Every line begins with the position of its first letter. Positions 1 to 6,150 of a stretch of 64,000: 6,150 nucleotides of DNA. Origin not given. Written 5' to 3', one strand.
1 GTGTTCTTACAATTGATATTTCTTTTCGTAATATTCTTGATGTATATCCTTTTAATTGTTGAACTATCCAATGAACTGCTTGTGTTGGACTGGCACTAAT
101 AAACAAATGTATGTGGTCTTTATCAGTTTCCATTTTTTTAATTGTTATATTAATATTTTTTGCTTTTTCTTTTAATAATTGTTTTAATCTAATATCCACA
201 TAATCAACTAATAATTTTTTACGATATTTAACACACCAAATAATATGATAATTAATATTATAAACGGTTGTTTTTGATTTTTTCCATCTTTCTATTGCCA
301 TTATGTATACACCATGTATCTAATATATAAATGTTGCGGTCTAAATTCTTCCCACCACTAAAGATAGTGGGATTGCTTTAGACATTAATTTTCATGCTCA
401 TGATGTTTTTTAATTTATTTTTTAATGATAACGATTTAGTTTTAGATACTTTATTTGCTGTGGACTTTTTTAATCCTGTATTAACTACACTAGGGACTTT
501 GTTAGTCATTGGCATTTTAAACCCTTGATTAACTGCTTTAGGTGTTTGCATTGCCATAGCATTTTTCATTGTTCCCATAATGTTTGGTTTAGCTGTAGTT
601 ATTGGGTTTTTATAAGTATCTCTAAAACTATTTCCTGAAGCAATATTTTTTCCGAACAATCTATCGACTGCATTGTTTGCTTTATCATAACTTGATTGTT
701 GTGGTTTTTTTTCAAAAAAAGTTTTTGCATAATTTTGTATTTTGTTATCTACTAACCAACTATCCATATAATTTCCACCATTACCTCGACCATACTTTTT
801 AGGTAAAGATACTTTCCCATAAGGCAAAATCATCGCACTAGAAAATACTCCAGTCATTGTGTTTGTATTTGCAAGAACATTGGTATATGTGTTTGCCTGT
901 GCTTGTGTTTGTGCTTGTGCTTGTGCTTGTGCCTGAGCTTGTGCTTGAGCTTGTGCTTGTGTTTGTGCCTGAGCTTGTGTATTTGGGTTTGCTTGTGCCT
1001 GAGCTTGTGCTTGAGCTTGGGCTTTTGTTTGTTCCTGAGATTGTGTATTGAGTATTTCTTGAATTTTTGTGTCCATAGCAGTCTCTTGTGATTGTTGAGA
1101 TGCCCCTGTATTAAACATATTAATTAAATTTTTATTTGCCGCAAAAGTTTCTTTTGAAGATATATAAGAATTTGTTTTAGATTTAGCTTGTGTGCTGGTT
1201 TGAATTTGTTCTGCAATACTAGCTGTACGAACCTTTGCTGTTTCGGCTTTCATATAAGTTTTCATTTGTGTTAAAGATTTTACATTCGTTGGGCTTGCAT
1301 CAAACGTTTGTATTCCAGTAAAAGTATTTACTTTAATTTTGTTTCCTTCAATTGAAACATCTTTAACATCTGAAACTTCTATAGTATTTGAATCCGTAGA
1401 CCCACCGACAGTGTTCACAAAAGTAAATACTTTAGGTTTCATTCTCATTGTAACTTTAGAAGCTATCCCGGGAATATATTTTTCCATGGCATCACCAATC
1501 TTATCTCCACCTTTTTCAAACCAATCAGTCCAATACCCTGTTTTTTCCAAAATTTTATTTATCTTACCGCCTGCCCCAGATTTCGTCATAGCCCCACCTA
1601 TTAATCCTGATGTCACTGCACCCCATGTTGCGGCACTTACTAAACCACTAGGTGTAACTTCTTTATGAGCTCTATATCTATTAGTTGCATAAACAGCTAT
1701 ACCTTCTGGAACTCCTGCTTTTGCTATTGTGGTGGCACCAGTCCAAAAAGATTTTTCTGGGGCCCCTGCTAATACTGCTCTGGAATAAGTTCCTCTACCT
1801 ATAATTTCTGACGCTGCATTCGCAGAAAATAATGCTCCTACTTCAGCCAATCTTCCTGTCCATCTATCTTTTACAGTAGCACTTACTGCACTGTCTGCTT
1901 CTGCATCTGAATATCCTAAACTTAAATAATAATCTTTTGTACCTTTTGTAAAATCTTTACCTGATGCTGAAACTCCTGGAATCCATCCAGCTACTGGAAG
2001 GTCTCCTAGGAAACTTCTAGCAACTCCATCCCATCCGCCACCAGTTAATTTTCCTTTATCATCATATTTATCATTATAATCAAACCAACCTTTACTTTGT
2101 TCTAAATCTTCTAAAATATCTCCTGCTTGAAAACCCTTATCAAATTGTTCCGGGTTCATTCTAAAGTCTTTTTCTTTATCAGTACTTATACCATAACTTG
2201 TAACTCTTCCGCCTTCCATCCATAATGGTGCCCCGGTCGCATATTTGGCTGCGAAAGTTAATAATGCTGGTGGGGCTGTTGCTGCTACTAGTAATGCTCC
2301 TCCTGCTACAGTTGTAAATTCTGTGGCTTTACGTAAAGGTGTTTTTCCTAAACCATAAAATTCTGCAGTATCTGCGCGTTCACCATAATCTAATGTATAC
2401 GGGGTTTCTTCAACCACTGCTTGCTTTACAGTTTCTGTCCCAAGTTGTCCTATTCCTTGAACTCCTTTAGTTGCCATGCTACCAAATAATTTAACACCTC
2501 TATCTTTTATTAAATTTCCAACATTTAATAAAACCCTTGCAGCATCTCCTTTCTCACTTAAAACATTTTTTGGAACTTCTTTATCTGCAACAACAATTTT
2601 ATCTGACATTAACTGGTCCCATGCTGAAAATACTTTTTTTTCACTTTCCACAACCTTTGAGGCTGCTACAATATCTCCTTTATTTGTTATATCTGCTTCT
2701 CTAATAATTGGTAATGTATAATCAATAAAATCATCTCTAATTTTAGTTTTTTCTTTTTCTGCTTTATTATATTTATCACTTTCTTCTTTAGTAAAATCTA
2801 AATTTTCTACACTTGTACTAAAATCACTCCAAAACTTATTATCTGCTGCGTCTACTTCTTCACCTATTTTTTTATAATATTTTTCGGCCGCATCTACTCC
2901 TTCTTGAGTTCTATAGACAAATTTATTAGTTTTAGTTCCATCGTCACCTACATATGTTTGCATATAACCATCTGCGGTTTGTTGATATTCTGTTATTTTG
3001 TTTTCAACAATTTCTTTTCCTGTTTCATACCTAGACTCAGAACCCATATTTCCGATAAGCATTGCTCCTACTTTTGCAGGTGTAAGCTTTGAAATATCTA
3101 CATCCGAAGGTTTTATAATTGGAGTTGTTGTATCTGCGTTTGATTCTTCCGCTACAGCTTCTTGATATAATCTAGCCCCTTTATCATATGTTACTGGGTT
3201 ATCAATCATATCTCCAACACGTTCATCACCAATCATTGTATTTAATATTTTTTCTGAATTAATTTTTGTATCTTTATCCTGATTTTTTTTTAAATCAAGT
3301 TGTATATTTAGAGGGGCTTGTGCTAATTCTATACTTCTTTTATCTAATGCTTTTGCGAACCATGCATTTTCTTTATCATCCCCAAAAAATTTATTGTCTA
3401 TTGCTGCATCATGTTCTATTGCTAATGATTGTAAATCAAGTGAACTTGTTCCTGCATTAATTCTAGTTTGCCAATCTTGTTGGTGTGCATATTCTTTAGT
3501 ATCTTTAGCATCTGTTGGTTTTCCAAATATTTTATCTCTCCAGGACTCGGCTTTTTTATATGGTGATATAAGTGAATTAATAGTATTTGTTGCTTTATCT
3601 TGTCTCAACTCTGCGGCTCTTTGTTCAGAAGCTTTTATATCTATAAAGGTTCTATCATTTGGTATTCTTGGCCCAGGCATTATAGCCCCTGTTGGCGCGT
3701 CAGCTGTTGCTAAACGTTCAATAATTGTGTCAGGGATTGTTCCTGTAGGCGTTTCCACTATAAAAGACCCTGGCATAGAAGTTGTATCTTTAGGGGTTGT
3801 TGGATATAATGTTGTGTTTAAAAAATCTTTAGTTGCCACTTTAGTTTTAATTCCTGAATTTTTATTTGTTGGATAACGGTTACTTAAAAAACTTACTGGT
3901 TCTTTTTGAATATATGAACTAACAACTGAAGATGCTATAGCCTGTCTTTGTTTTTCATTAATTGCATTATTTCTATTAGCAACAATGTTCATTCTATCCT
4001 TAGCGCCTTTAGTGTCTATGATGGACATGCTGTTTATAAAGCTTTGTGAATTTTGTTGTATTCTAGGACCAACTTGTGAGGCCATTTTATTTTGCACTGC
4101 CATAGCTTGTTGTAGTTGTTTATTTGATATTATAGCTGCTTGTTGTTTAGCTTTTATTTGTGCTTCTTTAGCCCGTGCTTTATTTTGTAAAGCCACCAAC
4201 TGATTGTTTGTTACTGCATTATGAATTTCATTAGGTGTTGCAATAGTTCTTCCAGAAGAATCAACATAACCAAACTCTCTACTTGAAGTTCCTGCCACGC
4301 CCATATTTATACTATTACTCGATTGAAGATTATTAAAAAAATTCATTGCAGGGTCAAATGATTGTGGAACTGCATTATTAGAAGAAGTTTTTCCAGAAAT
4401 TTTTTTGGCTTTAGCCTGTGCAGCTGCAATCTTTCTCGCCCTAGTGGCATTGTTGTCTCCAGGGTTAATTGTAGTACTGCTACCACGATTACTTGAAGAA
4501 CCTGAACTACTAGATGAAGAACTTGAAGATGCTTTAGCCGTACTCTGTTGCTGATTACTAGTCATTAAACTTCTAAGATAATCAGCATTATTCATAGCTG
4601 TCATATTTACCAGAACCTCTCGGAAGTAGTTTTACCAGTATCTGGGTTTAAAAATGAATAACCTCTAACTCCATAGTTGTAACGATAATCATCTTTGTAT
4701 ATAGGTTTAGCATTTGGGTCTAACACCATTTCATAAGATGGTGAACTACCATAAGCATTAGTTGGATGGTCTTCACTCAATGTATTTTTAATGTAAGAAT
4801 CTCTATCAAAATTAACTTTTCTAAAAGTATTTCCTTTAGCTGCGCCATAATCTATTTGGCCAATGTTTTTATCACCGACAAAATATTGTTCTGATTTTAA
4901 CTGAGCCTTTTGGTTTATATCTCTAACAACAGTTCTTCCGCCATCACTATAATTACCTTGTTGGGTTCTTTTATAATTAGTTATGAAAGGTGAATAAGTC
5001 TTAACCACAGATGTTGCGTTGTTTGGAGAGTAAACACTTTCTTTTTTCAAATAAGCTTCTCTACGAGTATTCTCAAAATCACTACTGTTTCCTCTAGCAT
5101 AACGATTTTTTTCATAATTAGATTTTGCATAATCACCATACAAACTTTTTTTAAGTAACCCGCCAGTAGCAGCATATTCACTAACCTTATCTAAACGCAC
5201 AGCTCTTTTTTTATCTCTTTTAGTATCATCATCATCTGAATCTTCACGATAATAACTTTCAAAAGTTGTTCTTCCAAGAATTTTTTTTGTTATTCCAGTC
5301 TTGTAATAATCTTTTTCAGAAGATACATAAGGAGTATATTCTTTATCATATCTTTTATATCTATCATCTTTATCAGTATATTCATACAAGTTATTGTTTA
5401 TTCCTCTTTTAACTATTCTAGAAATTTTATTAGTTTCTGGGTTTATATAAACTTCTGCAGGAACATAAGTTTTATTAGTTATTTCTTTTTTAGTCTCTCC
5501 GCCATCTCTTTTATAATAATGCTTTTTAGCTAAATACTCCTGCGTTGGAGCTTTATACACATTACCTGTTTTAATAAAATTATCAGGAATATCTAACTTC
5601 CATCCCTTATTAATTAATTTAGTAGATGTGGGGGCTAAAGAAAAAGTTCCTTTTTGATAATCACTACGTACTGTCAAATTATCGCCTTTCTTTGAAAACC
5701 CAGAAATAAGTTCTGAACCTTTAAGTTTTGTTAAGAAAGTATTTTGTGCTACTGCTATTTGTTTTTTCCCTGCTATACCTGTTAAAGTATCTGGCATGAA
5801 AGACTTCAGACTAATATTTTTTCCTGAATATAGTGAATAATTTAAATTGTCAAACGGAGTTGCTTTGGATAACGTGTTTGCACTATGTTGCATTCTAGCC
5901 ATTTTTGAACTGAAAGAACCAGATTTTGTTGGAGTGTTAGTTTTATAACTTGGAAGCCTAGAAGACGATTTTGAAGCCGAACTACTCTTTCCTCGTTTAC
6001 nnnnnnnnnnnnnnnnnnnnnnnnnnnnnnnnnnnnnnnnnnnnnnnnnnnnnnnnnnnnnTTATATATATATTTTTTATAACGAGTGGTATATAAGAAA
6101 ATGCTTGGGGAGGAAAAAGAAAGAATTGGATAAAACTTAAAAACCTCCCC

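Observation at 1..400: IS200/IS605 TnpA at the window edge; its 46-bp hairpin end is duplicated 33.6 kb away next to a decayed tnpA-like stub and supplies the last codons of the 1408-aa gene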

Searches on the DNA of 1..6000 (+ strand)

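Call 12: search_dna_similar(query=window:1-6000:+, collection=phages, mode=near)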
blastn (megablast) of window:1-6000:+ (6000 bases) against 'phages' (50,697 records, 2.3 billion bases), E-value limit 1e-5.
No match.

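Call 35: search_rna_families(source=L001, start=14100, end=16200, threshold=evalue, max_evalue=1)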
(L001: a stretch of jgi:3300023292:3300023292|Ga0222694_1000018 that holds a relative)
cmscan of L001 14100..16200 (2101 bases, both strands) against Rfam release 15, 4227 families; matches with E-value up to 1: 0.
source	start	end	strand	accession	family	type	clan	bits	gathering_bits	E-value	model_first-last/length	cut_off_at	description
